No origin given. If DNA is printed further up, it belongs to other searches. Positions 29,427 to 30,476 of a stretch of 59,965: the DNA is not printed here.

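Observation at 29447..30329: An RHH DNA-binding domain fused to a catalytically degenerate sugar-nucleotidyltransferase domain is a candidate nucleotide-sugar-sensing regulator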

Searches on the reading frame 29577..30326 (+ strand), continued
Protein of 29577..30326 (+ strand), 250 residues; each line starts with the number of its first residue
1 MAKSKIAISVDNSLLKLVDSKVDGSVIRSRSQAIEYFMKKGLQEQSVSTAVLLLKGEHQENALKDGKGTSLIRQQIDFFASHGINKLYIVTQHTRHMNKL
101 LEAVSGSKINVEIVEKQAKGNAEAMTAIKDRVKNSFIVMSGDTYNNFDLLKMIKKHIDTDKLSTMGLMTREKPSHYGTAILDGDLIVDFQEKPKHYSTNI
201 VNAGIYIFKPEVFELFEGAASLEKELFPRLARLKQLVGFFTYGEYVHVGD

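Call 83: find_encoding_contigs(protein=P0159, flank=4000, max_places=2)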
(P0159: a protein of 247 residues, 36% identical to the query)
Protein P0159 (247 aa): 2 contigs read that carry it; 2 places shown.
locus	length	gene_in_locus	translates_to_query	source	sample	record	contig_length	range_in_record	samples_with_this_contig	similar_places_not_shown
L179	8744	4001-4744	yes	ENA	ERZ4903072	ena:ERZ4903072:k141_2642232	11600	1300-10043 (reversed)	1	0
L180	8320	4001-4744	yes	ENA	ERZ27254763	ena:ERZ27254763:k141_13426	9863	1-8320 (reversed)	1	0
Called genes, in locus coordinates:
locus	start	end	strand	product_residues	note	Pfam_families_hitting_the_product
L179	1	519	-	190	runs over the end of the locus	PF13580:SIS_2, PF01380:SIS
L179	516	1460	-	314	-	PF01073:3Beta_HSD (weak), PF01370:Epimerase, PF02719:Polysacc_synt_2, PF04321:RmlD_sub_bind, PF07993:NAD_binding_4 (faint), PF16363:GDP_Man_Dehyd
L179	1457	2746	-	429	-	PF00702:Hydrolase, PF13419:HAD_2, PF13242:Hydrolase_like, PF00483:NTP_transferase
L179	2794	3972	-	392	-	PF01636:APH (faint)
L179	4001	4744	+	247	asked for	PF00483:NTP_transferase (weak)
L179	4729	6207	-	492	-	PF13231:PMT_2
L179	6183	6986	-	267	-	PF01555:N6_N4_Mtase (faint), PF13489:Methyltransf_23, PF05175:MTS (weak), PF07021:MetW (weak), PF13847:Methyltransf_31, PF08241:Methyltransf_11, PF08242:Methyltransf_12, PF13649:Methyltransf_25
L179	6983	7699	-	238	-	PF00535:Glycos_transf_2, PF13641:Glyco_tranf_2_3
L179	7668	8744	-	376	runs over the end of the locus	PF13439:Glyco_transf_4, PF13579:Glyco_trans_4_4, PF00534:Glycos_transf_1, PF13692:Glyco_trans_1_4, PF13524:Glyco_trans_1_2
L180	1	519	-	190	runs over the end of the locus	PF13580:SIS_2, PF01380:SIS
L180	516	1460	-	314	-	PF01073:3Beta_HSD (weak), PF01370:Epimerase, PF02719:Polysacc_synt_2, PF04321:RmlD_sub_bind, PF07993:NAD_binding_4 (faint), PF16363:GDP_Man_Dehyd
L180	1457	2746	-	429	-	PF00702:Hydrolase, PF13419:HAD_2, PF13242:Hydrolase_like, PF00483:NTP_transferase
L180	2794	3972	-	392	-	PF01636:APH (faint)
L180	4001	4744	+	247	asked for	PF00483:NTP_transferase (weak)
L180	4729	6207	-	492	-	PF13231:PMT_2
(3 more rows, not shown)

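Call 85: find_encoding_contigs(protein=P0183, flank=4000, max_places=3)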
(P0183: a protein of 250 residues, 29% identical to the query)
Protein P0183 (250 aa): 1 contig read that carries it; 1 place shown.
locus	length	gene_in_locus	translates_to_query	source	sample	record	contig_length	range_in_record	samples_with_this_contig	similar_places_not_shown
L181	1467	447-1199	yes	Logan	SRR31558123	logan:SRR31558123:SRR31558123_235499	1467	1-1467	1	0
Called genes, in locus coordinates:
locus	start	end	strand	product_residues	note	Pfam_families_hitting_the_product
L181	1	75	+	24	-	?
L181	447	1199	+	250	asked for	PF00483:NTP_transferase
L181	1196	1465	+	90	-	?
